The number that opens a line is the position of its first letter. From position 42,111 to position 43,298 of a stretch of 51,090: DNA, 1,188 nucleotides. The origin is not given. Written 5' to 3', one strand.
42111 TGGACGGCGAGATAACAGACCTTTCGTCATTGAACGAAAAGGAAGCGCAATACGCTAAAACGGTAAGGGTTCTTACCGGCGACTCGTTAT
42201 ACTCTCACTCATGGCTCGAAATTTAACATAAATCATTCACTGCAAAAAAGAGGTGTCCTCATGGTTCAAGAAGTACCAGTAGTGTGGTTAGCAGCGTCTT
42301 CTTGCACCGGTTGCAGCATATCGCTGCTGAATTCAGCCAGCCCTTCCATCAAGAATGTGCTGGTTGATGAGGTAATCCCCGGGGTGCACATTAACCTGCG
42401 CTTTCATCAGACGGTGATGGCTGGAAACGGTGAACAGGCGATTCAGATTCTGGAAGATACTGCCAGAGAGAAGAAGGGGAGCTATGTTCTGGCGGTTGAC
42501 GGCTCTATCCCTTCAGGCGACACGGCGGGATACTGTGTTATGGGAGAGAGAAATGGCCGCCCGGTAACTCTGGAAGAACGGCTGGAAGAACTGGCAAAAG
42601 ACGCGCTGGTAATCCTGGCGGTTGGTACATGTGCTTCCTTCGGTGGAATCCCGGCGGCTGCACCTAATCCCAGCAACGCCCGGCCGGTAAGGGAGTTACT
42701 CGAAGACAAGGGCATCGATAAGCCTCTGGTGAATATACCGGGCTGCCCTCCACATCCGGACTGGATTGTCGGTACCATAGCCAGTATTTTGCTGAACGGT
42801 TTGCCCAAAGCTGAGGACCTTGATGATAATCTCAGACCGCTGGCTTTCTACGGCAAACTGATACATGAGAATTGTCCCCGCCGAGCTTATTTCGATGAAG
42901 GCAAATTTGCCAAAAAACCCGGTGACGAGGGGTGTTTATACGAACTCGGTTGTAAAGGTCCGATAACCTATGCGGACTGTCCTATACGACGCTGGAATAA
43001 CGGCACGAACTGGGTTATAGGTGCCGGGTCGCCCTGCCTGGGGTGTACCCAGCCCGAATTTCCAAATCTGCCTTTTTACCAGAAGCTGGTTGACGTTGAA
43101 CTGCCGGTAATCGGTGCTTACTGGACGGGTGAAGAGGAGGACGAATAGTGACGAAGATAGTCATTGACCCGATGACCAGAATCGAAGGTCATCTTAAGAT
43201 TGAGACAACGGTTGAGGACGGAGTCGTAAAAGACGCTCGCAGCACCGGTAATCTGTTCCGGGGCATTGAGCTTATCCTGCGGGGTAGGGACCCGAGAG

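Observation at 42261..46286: [NiFe]-hydrogenase wedged between acsE and metVF: candidate H2-coupled methylene-THF reductase module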

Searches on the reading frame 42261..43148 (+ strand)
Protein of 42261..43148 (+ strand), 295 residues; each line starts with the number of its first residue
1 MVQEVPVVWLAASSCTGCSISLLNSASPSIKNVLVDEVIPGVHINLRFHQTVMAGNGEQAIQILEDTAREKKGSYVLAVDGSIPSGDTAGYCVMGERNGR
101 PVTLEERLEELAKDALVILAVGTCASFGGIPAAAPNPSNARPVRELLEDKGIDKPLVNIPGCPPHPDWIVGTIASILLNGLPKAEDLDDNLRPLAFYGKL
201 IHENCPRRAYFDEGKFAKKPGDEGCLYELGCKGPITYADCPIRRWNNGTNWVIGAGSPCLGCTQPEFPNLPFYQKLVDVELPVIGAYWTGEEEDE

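Call 4: search_protein_families(library=pfam, proteins=[window:42261-43148:+])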
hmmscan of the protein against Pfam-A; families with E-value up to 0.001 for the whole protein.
window:42261-43148:+ (295 aa): 2 families
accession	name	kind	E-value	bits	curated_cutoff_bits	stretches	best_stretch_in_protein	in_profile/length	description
PF14720.11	NiFe_hyd_SSU_C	-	2.5e-33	114.7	27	1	197-269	1-74/80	NiFe/NiFeSe hydrogenase small subunit C-terminal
PF01058.29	Oxidored_q6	-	1.1e-27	96.7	27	1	15-175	1-127/128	NADH ubiquinone oxidoreductase, 20 Kd subunit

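Call 6: search_protein_families(library=ncbifam, proteins=[window:42261-43148:+])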
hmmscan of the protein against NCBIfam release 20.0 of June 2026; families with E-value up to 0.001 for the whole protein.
window:42261-43148:+ (295 aa): 5 families
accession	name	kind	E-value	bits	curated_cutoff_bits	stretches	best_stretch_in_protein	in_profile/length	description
NF045520.1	H2_NiFeSe_small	exception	2.7e-94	316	470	1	3-274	38-313/314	NiFeSe hydrogenase small subunit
TIGR00391.1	hydA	subfamily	2.5e-81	273.7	179.5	1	3-269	49-303/365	hydrogenase small subunit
NF007779.0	PRK10468.1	equivalog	1.4e-64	218.4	659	1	3-264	47-297/372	hydrogenase 2 small subunit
TIGR03294.1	FrhG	equivalog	8.8e-09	35.4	245.5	1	106-183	69-146/228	coenzyme F420 hydrogenase subunit gamma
NF045875.1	F420_non_VhuG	exception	1.7e-08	34.1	450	0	158-244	145-226/286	F420-non-reducing hydrogenase subunit VhuG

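Call 23: search_solved_structures(query=window:42261-43148:+, max_evalue=1e-10, show_alignments=2)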
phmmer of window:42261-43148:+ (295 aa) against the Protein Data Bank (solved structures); distinct sequences matched with E-value up to 1e-10: 43.
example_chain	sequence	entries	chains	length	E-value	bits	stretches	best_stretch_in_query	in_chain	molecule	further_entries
4kl8_S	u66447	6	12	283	1.5e-78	267.7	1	3-273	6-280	Periplasmic [NiFeSe] hydrogenase small subunit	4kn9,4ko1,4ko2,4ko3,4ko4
1cc1_S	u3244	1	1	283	1.9e-78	267.4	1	3-273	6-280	HYDROGENASE (SMALL SUBUNIT)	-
3ze6_A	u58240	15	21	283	1.1e-77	264.9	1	4-274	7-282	PERIPLASMIC [NIFESE] HYDROGENASE, SMALL SUBUNIT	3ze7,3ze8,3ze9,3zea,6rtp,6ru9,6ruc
2wpn_A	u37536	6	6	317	1.5e-77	264.4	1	4-274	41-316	PERIPLASMIC [NIFESE] HYDROGENASE, SMALL SUBUNIT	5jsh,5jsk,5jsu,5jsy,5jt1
3myr_A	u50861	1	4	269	3.7e-65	223.7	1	6-274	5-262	Hydrogenase (NiFe) small subunit HydA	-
6g94_S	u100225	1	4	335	2.3e-61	211.3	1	4-290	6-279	Hydrogenase-1 small chain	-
4gd3_S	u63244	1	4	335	3.1e-60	207.5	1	4-290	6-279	Hydrogenase-1 small chain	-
6en9_S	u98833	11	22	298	3.8e-60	207.3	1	3-265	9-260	Hydrogenase-2 small chain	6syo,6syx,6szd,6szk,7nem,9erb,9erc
6ehq_S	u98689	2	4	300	3.9e-60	207.2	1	3-265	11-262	Hydrogenase-2 small chain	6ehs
6gam_S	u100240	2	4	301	3.9e-60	207.2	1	3-265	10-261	Hydrogenase-2 small chain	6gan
6fpi_S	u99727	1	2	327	3.9e-60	207.2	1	4-290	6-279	Hydrogenase-1 small chain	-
3uqy_S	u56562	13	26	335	4.3e-60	207.1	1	4-290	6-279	Hydrogenase-1 small chain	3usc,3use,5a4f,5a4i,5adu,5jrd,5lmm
8pou_S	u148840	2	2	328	4.3e-60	207.1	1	5-279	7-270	Uptake hydrogenase small subunit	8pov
6rp2_S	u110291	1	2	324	4.5e-60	207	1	4-290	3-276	Hydrogenase-1 small chain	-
9eqi_S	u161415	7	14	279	1.2e-59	205.6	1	4-279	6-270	Hydrogenase-1 small chain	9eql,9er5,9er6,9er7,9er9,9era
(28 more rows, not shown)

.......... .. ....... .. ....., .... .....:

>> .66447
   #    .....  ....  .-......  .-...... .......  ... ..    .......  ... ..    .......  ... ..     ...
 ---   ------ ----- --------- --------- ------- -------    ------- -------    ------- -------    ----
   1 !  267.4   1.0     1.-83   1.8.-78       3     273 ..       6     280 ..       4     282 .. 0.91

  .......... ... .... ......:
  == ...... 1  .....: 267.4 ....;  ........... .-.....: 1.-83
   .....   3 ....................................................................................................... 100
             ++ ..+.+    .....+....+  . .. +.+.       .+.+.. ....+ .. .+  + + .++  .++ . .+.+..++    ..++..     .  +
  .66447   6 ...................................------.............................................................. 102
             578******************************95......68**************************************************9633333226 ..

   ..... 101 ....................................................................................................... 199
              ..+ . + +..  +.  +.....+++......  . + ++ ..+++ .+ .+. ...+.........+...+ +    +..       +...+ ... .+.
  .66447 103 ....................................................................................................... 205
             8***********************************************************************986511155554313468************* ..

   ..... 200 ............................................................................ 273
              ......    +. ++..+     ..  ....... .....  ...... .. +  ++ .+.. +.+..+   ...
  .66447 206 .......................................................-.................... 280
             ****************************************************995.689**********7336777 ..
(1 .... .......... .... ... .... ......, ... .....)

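Call 50: search_protein_representatives(protein=window:42261-43148:+)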
Query: 295 residues. Proteins with E-value up to 0.001 (for the whole library): 2251; up to 1e-10: 1290; up to 1e-30: 360. The best 150 are listed.
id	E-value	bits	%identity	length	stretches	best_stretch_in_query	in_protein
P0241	5.8e-118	410.4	60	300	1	3-292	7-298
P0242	1.5e-105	369.6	56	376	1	2-269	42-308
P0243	4.2e-89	315.6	58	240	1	53-285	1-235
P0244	1.8e-83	297.0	51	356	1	5-284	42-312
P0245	7.7e-82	291.7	51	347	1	4-267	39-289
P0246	1.7e-79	284.0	49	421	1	6-284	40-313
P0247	7.3e-78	278.6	56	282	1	2-217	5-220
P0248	1.0e-74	268.3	46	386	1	2-281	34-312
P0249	1.0e-74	268.3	49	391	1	3-268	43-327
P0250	1.2e-74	268.1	55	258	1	2-200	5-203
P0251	1.4e-74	267.8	46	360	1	4-284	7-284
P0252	1.2e-70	254.9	49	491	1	4-282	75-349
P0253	1.6e-70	254.5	46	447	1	5-286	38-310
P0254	4.1e-69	249.9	47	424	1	7-281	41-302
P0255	1.4e-68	248.2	48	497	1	5-282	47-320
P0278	5.3e-62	226.5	48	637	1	5-271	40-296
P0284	7.1e-61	222.8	47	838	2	5-213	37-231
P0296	1.1e-58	215.6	45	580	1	5-273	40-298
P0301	6.8e-58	213.0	45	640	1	7-275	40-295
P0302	7.4e-58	212.9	49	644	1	7-273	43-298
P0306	1.6e-57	211.8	41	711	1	5-273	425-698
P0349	3.2e-51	191.1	41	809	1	3-268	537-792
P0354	2.1e-50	188.4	49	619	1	44-268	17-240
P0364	8.8e-50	186.4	41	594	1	4-268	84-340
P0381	2.9e-48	181.4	43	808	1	4-267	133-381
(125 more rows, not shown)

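Call 76: search_protein_families(library=pfam, proteins=[P0306, P0349, P0381, P0284, P0278, P0302, P0301, P0296, P0354, P0364], max_evalue=0.00001)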
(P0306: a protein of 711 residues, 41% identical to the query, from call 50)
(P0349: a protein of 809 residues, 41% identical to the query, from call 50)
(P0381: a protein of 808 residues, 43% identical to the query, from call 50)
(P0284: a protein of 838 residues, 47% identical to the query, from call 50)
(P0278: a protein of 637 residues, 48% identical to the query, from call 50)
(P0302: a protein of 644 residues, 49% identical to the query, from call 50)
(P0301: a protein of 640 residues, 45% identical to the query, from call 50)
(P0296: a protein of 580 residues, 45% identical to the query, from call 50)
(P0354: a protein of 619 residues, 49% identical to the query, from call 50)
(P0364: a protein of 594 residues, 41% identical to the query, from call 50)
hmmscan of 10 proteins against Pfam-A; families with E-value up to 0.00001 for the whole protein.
P0306 (711 aa): 3 families
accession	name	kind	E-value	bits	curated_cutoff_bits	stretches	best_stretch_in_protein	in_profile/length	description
PF00248.27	Aldo_ket_red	-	3.3e-38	131.8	24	1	37-276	14-276/291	Aldo/keto reductase family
PF01058.29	Oxidored_q6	-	3.5e-26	91.9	27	1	435-588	1-126/128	NADH ubiquinone oxidoreductase, 20 Kd subunit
PF14720.11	NiFe_hyd_SSU_C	-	1.7e-21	76.8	27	1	620-698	1-80/80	NiFe/NiFeSe hydrogenase small subunit C-terminal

P0349 (809 aa): 5 families
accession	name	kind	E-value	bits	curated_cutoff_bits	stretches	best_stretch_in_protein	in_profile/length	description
PF07992.20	Pyr_redox_2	-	2.7e-40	139.1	26.1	1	1-272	1-278/291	Pyridine nucleotide-disulphide oxidoreductase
PF14720.11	NiFe_hyd_SSU_C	-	1.8e-29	102.3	27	1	716-796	1-77/80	NiFe/NiFeSe hydrogenase small subunit C-terminal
PF01058.29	Oxidored_q6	-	3.9e-28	98.2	27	1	549-696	1-127/128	NADH ubiquinone oxidoreductase, 20 Kd subunit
PF00070.33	Pyr_redox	-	9.8e-08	32.9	22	0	135-189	2-53/82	Pyridine nucleotide-disulphide oxidoreductase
PF04324.20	Fer2_BFD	-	5.1e-07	30.4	26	1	397-446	1-49/50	BFD-like [2Fe-2S] binding domain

P0381 (808 aa): 2 families
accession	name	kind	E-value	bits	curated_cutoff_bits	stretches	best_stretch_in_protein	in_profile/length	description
PF14720.11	NiFe_hyd_SSU_C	-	9.4e-30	103.3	27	1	306-386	1-77/80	NiFe/NiFeSe hydrogenase small subunit C-terminal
PF01058.29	Oxidored_q6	-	3.1e-25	88.8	27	1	144-286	1-127/128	NADH ubiquinone oxidoreductase, 20 Kd subunit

P0284 (838 aa): 3 families
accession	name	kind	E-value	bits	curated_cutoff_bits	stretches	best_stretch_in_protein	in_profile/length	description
PF01058.29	Oxidored_q6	-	2.1e-25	89.4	27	1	47-196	1-127/128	NADH ubiquinone oxidoreductase, 20 Kd subunit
PF14720.11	NiFe_hyd_SSU_C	-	2.7e-14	53.7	27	1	263-329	27-79/80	NiFe/NiFeSe hydrogenase small subunit C-terminal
PF02406.22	MmoB_DmpM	-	4.7e-06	27.1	25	0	358-401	15-56/85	MmoB/DmpM family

P0278 (637 aa): 2 families
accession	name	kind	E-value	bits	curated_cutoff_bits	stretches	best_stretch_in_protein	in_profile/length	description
PF01058.29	Oxidored_q6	-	4.3e-28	98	27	1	50-195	1-127/128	NADH ubiquinone oxidoreductase, 20 Kd subunit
PF14720.11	NiFe_hyd_SSU_C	-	4.9e-24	84.9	27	1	215-300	1-80/80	NiFe/NiFeSe hydrogenase small subunit C-terminal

P0302 (644 aa): 3 families
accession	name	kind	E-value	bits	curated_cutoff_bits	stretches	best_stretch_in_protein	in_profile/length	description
PF01058.29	Oxidored_q6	-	3.2e-22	79.1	27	1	51-202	1-128/128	NADH ubiquinone oxidoreductase, 20 Kd subunit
PF14720.11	NiFe_hyd_SSU_C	-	5.4e-21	75.2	27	1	225-298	3-80/80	NiFe/NiFeSe hydrogenase small subunit C-terminal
PF17936.7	Big_6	-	2.3e-12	47.4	27.6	0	487-529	13-54/83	Bacterial Ig domain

P0301 (640 aa): 3 families
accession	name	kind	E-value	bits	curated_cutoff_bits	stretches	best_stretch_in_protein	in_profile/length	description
PF01058.29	Oxidored_q6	-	8.3e-21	74.5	27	1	48-199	1-128/128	NADH ubiquinone oxidoreductase, 20 Kd subunit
PF14720.11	NiFe_hyd_SSU_C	-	8.5e-20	71.4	27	1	221-292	4-79/80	NiFe/NiFeSe hydrogenase small subunit C-terminal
PF17936.7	Big_6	-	5.8e-16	58.9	27.6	0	401-444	12-56/83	Bacterial Ig domain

P0296 (580 aa): 2 families
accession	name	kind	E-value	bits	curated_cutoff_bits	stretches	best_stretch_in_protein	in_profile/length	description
PF14720.11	NiFe_hyd_SSU_C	-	4.7e-27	94.6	27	1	214-298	1-80/80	NiFe/NiFeSe hydrogenase small subunit C-terminal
PF01058.29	Oxidored_q6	-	5e-26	91.4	27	1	50-194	1-127/128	NADH ubiquinone oxidoreductase, 20 Kd subunit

P0354 (619 aa): 2 families
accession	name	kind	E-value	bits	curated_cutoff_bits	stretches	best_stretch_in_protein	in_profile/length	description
PF14720.11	NiFe_hyd_SSU_C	-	2.7e-29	101.8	27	1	164-242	1-75/80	NiFe/NiFeSe hydrogenase small subunit C-terminal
PF01058.29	Oxidored_q6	-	5.8e-23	81.5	27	1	3-144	9-127/128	NADH ubiquinone oxidoreductase, 20 Kd subunit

P0364 (594 aa): 2 families
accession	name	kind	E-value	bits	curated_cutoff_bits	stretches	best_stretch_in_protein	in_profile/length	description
PF14720.11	NiFe_hyd_SSU_C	-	1.3e-29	102.8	27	1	264-346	1-79/80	NiFe/NiFeSe hydrogenase small subunit C-terminal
PF01058.29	Oxidored_q6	-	5.4e-27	94.5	27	1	95-244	1-127/128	NADH ubiquinone oxidoreductase, 20 Kd subunit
